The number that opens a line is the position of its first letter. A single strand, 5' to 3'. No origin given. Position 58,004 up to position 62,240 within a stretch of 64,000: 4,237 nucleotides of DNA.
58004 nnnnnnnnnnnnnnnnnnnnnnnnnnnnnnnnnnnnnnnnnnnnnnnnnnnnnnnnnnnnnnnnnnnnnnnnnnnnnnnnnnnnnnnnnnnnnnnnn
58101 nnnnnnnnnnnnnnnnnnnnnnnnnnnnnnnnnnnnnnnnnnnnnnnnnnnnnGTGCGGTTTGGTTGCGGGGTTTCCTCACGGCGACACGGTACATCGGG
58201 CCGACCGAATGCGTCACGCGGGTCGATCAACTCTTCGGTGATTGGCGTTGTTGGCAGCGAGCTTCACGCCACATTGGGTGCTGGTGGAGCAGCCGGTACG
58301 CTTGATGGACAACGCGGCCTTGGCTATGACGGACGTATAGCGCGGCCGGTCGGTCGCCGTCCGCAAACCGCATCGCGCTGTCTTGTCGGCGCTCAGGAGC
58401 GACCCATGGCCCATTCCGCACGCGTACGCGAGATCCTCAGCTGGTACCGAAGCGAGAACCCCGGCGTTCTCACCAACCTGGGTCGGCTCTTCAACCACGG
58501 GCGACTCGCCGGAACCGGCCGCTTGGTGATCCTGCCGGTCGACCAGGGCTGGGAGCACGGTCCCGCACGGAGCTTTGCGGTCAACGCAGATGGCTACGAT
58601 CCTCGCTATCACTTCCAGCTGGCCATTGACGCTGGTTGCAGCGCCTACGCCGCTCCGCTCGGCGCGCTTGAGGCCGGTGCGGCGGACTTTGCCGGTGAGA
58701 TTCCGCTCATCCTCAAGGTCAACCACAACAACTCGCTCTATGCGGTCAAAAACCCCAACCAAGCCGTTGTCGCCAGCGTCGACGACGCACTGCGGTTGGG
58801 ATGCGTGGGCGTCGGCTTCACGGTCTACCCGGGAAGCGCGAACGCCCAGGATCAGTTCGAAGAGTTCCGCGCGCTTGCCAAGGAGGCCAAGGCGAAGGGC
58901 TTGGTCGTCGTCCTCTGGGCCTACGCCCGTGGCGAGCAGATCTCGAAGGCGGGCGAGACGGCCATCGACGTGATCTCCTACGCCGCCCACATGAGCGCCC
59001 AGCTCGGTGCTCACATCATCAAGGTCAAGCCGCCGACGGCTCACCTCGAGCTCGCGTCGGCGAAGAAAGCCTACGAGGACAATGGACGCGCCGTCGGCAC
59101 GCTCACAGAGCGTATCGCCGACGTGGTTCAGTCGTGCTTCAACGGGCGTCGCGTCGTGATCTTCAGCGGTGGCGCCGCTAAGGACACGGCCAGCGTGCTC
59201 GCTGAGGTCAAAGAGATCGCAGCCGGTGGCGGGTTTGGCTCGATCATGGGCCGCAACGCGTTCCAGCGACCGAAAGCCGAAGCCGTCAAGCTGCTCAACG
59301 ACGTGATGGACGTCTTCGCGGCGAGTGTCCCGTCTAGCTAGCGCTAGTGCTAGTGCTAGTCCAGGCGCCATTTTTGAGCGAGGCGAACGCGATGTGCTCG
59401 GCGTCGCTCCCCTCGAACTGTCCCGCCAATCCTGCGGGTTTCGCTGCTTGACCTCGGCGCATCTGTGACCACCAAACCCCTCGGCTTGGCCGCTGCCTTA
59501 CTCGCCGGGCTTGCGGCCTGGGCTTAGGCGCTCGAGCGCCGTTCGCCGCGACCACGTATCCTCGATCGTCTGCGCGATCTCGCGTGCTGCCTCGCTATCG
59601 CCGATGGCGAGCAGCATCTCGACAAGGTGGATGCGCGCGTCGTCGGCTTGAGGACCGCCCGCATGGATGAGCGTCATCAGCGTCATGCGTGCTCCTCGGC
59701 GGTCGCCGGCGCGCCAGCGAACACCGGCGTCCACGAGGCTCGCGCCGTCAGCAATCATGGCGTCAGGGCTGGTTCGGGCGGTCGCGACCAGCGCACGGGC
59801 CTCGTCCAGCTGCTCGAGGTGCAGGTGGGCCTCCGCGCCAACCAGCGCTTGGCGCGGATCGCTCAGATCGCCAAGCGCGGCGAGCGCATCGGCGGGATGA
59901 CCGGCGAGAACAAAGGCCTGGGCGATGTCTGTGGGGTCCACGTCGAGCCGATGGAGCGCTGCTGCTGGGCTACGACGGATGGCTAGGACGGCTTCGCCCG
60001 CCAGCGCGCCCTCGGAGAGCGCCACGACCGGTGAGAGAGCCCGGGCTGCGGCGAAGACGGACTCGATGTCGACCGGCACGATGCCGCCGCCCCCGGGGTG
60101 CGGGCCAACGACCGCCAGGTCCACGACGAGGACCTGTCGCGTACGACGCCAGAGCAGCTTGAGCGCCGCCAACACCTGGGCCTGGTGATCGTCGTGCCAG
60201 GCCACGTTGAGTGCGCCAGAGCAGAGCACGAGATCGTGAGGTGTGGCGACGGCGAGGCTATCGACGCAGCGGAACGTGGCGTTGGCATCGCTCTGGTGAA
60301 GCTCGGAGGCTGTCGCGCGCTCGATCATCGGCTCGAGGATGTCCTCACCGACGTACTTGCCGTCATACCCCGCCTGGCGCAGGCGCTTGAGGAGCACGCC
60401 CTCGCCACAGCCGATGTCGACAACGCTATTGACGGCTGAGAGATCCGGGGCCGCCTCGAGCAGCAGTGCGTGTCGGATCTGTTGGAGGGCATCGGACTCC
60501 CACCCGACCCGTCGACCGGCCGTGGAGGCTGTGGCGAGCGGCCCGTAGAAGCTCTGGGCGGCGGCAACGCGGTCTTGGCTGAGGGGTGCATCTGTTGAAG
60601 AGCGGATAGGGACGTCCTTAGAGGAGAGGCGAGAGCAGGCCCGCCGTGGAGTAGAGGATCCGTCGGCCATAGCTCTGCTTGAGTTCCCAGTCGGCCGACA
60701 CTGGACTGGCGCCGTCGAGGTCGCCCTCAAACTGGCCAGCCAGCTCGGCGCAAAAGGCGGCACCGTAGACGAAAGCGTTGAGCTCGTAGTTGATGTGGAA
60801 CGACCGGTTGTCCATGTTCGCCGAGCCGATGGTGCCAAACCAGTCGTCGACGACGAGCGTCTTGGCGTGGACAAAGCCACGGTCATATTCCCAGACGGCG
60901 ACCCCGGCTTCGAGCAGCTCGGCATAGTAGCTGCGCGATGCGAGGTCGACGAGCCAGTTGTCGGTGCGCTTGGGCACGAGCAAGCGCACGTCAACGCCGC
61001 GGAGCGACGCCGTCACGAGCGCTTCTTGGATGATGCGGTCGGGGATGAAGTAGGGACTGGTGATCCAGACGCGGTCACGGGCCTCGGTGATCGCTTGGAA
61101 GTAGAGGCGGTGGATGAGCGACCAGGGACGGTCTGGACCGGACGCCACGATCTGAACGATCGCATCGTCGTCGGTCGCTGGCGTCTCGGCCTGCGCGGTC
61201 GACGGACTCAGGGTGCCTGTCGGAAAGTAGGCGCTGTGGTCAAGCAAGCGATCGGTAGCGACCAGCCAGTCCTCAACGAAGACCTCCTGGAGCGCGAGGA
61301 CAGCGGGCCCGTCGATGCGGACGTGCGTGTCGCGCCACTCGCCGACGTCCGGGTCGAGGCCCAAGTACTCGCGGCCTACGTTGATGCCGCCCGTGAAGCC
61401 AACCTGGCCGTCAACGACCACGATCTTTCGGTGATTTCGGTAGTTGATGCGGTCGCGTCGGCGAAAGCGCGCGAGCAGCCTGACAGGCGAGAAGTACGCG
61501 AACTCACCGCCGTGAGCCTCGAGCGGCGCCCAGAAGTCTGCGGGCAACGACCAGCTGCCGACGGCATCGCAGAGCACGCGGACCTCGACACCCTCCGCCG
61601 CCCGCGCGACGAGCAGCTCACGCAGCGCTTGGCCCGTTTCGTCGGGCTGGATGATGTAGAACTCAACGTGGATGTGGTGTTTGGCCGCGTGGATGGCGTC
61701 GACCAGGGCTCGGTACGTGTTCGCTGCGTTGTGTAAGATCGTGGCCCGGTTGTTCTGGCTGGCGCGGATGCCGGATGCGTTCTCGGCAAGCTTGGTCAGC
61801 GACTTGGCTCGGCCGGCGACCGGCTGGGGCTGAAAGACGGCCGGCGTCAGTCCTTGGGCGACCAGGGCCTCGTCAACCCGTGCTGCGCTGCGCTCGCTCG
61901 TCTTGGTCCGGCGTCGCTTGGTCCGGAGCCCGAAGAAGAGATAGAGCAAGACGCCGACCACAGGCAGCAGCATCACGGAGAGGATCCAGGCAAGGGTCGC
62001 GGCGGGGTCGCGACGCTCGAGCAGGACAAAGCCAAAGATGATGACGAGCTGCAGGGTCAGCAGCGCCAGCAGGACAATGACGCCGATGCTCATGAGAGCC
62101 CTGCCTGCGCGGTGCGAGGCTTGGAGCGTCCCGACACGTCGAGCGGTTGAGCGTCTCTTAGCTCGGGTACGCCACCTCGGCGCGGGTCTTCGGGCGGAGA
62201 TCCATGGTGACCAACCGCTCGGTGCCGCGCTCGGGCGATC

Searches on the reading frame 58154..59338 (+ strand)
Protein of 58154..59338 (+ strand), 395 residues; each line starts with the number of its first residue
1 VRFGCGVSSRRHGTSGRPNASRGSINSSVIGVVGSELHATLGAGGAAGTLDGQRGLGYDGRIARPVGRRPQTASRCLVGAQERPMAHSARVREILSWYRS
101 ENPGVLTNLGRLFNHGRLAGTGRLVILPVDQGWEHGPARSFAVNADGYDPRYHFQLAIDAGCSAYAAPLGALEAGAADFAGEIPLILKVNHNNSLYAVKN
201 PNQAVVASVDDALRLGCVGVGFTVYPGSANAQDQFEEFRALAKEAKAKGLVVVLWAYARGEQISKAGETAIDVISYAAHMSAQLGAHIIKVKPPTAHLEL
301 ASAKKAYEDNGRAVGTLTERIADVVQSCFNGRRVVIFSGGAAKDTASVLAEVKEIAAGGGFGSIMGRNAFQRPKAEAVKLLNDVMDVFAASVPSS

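Call 82: search_protein_families(library=pfam, proteins=[window:58154-59338:+], max_evalue=0.00001)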
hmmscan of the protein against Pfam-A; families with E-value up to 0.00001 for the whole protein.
window:58154-59338:+ (395 aa): 1 family
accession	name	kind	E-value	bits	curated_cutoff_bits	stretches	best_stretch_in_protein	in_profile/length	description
PF01791.15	DeoC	-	9.3e-36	124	23.8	1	125-372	2-229/229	DeoC/LacD family aldolase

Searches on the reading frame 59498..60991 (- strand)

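Call 12: search_protein_families(library=pfam, proteins=[window:59498-60991:-], max_evalue=0.001)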
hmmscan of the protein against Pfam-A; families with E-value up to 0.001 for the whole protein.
window:59498-60991:- (497 aa): 6 families
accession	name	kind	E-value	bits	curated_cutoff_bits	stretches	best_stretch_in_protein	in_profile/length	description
PF13649.12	Methyltransf_25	-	1.4e-10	42.2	27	1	190-276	1-88/97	Methyltransferase domain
PF13847.12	Methyltransf_31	-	7.4e-09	35.9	27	1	188-265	5-85/145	Methyltransferase domain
PF08242.18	Methyltransf_12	-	2.1e-07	32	30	1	191-277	1-88/98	Methyltransferase domain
PF13489.12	Methyltransf_23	-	3.4e-07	30.6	27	1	175-237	11-64/164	Methyltransferase domain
PF08241.18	Methyltransf_11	-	1.6e-05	25.9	21.2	1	191-270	1-76/95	Methyltransferase domain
PF14559.12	TPR_19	-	9.2e-05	23.1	25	0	438-476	13-51/68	Tetratricopeptide repeat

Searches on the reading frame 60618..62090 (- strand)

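Call 82: search_protein_families(library=pfam, proteins=[window:60618-62090:-], max_evalue=0.00001)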
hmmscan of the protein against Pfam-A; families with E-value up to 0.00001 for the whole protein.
window:60618-62090:- (490 aa): 3 families
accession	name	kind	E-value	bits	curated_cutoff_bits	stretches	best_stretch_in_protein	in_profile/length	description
PF13091.12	PLDc_2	-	2.6e-44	150.7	27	2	331-457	2-131/132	PLD-like domain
PF00614.28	PLDc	-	4e-13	49.2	21.9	0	217-242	3-28/28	Phospholipase D Active site motif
PF13396.11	PLDc_N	-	8.6e-10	38.9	23.3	1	17-54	5-41/42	Phospholipase_D-nuclease N-terminal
